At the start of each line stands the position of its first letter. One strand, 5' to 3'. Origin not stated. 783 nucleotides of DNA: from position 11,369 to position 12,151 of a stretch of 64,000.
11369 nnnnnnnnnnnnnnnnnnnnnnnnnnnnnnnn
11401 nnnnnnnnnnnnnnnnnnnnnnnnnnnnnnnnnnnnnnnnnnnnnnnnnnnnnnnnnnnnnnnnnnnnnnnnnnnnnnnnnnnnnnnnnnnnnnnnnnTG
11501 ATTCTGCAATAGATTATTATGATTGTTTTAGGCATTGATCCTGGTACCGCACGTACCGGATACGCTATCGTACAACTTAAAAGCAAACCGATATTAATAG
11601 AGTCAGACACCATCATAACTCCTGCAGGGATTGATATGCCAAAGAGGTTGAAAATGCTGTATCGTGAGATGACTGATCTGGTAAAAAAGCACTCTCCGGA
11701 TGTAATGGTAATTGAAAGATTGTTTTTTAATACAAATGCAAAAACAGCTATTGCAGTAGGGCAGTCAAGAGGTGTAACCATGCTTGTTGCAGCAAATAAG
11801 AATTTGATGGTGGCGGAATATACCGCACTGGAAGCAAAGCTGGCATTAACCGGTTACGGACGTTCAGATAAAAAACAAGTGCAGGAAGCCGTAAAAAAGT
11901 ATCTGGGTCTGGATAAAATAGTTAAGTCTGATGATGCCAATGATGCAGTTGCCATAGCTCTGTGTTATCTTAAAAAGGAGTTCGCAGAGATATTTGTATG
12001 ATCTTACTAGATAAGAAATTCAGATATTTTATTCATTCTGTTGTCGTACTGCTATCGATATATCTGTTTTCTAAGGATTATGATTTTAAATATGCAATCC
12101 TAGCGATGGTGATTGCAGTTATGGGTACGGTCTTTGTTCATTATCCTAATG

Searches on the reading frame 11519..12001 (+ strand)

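Call 13: search_protein_families(library=pfam, proteins=[window:11519-12001:+], max_evalue=0.001)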
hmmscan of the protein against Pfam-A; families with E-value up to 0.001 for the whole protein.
window:11519-12001:+ (160 aa): 2 families
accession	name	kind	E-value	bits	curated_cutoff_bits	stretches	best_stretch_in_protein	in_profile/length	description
PF02075.23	RuvC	-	1.2e-41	142.5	22.2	1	3-149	1-147/148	Crossover junction endodeoxyribonuclease RuvC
PF04312.18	DUF460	-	0.0003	20.9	28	0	2-30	32-59/135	Protein of unknown function (DUF460)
